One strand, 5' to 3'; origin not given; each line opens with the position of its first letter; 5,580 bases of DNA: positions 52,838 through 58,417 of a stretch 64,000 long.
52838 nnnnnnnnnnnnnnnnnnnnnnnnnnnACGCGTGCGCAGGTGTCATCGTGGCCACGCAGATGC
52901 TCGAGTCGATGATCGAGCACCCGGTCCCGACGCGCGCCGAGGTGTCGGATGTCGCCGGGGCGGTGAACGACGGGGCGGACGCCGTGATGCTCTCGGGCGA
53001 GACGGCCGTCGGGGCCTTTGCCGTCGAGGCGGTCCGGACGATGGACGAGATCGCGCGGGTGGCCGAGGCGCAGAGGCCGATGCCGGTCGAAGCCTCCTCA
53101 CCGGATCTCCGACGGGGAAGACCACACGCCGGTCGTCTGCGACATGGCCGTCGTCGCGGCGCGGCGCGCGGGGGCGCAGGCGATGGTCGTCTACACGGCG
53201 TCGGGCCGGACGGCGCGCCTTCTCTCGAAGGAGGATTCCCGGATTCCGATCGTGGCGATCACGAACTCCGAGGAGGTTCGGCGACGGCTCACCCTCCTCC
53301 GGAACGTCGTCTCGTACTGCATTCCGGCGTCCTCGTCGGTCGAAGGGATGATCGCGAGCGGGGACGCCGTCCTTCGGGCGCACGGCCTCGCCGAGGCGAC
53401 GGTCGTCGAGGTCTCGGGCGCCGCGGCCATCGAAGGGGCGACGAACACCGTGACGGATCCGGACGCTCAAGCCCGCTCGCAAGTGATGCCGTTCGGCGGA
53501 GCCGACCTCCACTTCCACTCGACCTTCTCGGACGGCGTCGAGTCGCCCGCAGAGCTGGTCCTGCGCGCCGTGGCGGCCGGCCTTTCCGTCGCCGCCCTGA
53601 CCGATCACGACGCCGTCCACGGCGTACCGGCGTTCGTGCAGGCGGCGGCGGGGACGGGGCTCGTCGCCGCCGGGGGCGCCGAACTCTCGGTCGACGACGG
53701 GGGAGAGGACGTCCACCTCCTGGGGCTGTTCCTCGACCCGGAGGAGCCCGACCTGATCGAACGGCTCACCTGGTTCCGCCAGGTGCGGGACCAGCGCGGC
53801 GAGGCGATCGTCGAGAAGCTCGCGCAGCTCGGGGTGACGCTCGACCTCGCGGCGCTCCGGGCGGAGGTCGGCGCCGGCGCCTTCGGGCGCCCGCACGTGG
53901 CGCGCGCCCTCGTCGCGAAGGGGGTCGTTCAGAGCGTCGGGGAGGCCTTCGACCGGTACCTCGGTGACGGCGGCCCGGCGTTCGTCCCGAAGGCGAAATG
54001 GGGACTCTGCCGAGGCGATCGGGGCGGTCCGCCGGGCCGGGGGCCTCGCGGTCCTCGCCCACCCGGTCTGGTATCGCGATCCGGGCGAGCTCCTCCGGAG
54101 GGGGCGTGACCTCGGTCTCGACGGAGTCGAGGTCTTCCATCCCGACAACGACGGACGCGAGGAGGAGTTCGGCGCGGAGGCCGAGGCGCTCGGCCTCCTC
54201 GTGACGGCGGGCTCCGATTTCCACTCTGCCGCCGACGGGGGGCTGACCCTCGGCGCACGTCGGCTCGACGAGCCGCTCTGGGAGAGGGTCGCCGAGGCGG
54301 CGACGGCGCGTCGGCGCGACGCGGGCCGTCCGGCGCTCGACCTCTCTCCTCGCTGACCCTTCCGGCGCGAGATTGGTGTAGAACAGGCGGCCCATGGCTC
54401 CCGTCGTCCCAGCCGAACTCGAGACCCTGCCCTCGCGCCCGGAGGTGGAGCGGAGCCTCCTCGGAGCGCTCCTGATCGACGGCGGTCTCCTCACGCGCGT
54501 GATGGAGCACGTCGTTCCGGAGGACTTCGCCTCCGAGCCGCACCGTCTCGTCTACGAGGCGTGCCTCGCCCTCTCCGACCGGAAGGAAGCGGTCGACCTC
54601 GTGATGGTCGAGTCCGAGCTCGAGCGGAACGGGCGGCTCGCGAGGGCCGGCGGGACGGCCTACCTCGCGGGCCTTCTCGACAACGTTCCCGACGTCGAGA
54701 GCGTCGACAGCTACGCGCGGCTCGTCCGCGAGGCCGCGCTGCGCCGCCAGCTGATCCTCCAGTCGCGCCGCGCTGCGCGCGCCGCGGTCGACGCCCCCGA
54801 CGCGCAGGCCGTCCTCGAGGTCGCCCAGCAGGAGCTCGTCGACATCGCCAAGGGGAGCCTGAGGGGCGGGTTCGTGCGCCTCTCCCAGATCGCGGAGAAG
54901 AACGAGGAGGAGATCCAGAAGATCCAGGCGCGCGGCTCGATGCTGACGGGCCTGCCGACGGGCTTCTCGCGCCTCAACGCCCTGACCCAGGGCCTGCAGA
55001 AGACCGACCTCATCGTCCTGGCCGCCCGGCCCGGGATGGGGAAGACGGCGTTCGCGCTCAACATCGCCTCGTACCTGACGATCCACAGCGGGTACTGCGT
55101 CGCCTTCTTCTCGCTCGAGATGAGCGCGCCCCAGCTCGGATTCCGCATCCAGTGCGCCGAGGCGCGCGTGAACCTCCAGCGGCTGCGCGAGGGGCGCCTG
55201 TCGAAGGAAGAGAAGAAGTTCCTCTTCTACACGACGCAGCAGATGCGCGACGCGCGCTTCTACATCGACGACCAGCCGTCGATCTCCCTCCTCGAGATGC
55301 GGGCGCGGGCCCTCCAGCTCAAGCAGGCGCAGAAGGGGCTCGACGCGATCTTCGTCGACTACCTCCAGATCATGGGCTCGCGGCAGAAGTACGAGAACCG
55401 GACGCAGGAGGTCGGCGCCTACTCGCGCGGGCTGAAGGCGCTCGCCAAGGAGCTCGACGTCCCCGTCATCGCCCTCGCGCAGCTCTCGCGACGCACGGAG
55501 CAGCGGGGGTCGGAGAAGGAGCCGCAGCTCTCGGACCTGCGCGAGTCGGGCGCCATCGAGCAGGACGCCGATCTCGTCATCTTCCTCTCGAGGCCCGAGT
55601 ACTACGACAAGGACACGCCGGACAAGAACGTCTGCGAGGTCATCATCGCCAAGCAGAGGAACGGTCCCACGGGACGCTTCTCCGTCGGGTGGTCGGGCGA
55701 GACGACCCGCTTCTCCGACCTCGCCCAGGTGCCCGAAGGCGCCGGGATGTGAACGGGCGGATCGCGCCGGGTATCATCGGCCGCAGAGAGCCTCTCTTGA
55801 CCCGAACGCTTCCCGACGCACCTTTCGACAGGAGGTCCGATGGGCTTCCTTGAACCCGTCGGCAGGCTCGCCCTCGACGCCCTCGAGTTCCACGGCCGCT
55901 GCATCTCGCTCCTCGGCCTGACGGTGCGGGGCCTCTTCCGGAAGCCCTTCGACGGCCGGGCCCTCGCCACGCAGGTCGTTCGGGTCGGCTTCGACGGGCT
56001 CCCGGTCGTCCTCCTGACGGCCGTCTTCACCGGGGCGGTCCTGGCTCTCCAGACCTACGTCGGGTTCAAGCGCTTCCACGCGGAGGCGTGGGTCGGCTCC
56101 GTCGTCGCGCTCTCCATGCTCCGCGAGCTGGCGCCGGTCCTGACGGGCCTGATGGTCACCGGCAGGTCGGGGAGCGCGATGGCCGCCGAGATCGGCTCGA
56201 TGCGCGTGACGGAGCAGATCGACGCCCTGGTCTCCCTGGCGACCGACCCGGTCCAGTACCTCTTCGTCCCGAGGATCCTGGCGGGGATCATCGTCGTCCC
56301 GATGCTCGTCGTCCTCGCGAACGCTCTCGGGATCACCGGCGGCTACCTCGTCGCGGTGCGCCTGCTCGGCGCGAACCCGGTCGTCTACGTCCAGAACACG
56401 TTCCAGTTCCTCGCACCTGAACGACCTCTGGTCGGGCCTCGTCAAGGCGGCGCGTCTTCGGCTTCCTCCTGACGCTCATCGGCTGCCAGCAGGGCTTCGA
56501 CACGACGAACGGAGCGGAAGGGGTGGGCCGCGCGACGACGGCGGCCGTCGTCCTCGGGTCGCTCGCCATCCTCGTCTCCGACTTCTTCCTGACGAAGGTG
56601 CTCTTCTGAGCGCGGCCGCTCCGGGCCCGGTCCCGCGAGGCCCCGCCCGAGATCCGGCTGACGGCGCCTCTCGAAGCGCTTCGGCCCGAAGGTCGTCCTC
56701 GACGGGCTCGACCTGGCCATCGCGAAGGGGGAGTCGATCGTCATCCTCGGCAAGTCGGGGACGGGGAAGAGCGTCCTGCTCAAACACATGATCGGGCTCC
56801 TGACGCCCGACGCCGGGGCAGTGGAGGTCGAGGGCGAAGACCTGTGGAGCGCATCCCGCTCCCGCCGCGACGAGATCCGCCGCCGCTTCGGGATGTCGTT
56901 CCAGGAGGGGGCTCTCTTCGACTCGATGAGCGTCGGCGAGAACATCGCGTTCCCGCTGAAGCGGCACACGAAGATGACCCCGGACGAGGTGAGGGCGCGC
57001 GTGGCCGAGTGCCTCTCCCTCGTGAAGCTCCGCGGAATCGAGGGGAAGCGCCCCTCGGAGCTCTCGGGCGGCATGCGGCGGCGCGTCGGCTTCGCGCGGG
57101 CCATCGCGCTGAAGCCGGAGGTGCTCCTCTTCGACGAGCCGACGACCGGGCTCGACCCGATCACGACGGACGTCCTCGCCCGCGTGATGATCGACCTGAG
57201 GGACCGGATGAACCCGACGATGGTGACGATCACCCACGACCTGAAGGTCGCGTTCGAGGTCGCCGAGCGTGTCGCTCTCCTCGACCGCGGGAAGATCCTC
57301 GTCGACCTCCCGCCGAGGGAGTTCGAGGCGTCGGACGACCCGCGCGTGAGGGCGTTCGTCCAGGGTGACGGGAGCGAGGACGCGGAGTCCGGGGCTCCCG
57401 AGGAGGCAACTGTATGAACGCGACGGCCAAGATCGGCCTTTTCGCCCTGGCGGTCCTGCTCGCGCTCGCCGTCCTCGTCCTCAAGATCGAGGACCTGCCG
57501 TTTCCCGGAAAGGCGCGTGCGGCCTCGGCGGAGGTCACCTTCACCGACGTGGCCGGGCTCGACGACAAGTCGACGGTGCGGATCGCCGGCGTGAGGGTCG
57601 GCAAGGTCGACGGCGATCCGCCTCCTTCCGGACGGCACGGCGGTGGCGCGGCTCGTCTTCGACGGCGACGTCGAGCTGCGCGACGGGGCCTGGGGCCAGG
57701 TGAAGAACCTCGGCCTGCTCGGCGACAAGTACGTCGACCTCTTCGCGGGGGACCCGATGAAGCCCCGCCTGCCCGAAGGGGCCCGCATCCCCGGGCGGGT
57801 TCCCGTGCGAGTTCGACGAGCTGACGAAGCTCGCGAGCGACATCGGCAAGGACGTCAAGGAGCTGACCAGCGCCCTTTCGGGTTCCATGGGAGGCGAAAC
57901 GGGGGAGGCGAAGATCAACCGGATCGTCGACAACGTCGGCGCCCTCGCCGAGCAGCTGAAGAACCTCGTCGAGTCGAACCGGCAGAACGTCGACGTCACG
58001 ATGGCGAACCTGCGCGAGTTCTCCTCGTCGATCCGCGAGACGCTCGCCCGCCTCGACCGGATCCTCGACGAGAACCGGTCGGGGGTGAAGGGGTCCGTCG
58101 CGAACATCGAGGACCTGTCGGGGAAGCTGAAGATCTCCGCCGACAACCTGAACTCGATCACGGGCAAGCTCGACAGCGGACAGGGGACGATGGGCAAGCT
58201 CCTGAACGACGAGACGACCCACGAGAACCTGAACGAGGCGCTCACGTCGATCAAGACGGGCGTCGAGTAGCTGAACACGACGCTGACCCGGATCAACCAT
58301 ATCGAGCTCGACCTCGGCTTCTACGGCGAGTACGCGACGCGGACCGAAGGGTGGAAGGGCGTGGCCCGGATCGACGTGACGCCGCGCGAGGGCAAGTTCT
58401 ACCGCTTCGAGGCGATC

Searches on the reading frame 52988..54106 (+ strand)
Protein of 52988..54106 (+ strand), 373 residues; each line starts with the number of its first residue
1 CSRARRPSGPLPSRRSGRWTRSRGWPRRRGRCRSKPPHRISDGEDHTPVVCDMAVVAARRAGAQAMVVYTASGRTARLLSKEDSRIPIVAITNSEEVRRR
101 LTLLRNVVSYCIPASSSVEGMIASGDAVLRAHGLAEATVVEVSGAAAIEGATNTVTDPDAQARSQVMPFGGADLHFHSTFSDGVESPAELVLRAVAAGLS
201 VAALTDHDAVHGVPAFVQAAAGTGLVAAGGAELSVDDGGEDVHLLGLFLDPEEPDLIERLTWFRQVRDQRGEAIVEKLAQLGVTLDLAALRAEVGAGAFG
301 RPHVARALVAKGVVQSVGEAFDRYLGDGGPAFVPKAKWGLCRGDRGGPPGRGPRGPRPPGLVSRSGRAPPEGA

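Call 21: search_protein_families(library=pfam, proteins=[window:52988-54106:+], max_evalue=0.01)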
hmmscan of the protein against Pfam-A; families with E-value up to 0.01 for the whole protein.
window:52988-54106:+ (373 aa): 3 families
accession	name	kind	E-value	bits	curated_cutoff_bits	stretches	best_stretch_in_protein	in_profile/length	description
PF02887.21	PK_C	-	3e-19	69.6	28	1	50-155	3-111/114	Pyruvate kinase, alpha/beta domain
PF02811.25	PHP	-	5.4e-12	46.8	26.4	1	173-248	1-79/164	PHP domain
PF02225.27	PA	-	0.0099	16.4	23.9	0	55-94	43-90/95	PA domain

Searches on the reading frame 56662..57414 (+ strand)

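Call 34: search_protein_families(library=pfam, proteins=[window:56662-57414:+], max_evalue=0.001)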
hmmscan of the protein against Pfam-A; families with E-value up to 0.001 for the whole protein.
window:56662-57414:+ (251 aa): 4 families
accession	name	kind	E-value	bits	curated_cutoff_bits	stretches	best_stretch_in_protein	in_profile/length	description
PF00005.33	ABC_tran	-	2.1e-32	113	25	1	13-162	1-137/137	ABC transporter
PF13304.12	AAA_21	-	9.5e-05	23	27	0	130-176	234-283/304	AAA domain, putative AbiEii toxin, Type IV TA system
PF01078.27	Mg_chelatase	-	0.00049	20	20.3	1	13-68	12-67/207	Magnesium chelatase, subunit ChlI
PF13191.12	AAA_16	-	0.00082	20.4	32.6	0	22-119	23-104/167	AAA ATPase domain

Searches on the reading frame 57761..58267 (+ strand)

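Call 34: search_protein_families(library=pfam, proteins=[window:57761-58267:+], max_evalue=0.001)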
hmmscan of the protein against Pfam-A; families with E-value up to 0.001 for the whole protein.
window:57761-58267:+ (169 aa): 2 families
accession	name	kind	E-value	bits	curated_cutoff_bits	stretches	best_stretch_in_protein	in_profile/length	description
PF02646.22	RmuC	-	0.00012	21.7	26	0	18-64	39-86/291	RmuC family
PF01442.23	Apolipoprotein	-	0.00051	20.2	90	0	22-131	80-182/190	Apolipoprotein A1/A4/E domain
